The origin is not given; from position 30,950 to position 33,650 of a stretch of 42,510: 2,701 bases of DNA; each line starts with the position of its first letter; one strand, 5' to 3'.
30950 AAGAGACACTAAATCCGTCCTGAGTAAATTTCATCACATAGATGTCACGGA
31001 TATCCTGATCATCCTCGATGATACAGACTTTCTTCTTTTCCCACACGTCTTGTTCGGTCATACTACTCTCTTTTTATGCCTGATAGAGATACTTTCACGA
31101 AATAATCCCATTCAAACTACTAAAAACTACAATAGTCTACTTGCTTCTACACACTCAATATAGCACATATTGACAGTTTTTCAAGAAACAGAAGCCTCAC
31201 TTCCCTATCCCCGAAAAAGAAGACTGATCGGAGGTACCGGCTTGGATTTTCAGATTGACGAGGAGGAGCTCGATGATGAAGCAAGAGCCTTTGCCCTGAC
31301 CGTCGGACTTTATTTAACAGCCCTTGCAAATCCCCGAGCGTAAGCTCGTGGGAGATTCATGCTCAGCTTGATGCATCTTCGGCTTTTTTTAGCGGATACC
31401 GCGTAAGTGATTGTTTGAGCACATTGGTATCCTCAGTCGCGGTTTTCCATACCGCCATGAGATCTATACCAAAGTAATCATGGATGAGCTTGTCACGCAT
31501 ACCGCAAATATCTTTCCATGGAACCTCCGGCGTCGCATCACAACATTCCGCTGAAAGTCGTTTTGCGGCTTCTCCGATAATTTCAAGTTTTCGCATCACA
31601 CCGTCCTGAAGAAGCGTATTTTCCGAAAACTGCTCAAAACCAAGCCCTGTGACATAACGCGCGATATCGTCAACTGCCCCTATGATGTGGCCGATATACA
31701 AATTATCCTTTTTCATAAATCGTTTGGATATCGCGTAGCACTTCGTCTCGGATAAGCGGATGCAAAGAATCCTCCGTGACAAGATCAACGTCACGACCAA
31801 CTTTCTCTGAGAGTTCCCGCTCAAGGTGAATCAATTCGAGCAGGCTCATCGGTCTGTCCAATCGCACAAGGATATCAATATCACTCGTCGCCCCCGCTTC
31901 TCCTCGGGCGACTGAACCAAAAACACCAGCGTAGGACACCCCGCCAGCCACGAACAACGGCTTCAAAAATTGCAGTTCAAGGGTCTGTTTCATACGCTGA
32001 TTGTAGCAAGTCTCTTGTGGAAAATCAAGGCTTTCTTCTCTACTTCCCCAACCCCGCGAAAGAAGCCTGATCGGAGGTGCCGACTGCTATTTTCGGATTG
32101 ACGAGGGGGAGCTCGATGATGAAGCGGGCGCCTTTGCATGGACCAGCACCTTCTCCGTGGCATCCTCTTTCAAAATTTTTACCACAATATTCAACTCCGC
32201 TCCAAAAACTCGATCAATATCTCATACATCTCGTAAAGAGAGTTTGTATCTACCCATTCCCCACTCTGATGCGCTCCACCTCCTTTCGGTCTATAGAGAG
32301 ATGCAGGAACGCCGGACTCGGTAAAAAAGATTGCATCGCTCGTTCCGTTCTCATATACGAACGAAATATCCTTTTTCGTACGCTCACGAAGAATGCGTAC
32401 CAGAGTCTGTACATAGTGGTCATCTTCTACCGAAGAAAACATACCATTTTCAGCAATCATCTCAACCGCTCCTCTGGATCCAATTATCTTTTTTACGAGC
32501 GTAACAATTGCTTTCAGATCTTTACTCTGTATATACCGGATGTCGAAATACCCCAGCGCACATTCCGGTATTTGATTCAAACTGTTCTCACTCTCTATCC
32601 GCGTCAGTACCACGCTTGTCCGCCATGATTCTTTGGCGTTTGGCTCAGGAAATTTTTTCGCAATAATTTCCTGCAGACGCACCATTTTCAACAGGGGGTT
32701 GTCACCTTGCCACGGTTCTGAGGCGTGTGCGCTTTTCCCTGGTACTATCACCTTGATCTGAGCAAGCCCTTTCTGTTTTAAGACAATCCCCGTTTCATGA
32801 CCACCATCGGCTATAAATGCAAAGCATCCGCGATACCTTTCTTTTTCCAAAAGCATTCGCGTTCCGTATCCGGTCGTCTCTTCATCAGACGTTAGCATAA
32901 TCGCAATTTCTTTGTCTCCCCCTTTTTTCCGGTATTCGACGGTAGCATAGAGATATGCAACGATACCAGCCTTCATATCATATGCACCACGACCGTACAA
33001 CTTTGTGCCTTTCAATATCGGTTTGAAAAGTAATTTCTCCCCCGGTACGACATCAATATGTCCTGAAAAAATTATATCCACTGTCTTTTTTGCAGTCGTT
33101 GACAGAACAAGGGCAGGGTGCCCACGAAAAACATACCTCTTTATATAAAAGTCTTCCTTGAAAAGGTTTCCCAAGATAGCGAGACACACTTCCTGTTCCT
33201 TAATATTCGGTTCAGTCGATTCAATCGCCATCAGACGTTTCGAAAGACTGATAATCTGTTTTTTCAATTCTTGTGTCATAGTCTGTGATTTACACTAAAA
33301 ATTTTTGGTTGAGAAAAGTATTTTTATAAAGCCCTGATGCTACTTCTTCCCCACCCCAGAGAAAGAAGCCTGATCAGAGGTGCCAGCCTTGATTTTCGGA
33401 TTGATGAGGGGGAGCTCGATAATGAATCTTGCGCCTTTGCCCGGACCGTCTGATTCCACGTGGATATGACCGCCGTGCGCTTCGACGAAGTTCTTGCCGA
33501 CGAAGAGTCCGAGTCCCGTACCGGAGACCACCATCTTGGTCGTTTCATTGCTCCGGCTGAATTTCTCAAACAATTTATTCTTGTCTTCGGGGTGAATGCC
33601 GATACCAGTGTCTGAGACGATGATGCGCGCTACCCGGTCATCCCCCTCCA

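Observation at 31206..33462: Triplicated in-frame histidine-kinase 3' tail bracketing two small cargo modules: a footprint of cassette-like integration into a gene 3' end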

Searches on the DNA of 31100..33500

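Call 74: search_rna_families(source=window, start=31100, end=33500, threshold=evalue, max_evalue=1)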
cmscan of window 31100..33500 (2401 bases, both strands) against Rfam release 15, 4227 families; matches with E-value up to 1: 1.
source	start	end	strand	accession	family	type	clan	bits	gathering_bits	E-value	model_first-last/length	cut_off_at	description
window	32278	32376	-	RF02855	Ysr251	Gene; antisense;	-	14.2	100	0.98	1-194/194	no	Yersinia sRNA 251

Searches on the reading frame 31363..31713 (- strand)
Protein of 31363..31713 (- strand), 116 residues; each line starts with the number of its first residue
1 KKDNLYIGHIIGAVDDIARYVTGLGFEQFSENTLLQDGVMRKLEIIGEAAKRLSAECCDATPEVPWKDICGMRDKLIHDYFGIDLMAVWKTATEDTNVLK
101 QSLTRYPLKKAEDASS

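Call 7: search_protein_families(library=pfam, proteins=[window:31363-31713:-], max_evalue=0.01)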
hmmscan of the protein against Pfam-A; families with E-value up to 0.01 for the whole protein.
window:31363-31713:- (116 aa): 1 family
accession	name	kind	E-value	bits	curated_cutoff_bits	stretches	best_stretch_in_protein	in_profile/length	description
PF01934.22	HepT-like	-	4.9e-25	88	23.5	1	11-103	2-117/120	Ribonuclease HepT-like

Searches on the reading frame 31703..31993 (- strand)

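Call 7: search_protein_families(library=pfam, proteins=[window:31703-31993:-], max_evalue=0.01)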
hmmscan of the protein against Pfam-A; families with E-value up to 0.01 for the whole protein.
window:31703-31993:- (96 aa): 3 families
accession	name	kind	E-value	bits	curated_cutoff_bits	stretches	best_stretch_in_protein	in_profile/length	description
PF01909.29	NTP_transf_2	-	5e-15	56.1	21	1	22-88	17-89/93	Nucleotidyltransferase domain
PF18765.7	Polbeta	-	3.8e-14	53.1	26.9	1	19-95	13-90/93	Polymerase beta, Nucleotidyltransferase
PF10620.15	MdcG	-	0.0083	16.5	26.5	1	15-74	33-90/121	Phosphoribosyl-dephospho-CoA transferase MdcG C-terminal domain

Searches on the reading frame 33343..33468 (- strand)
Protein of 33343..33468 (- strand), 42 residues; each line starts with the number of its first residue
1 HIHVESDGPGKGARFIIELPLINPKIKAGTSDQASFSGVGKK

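Call 29: find_related_loci(query=A3, collection=viral_contigs, flank=10000)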
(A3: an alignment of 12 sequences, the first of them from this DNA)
Query A3 (42 aa) in viral_contigs; peptide patterns used: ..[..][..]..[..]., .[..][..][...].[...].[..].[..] (x = any residue, [..] = any of these).
35 stretches matched a pattern, but none encodes a relative of the query by tblastn (E <= 1e-3).
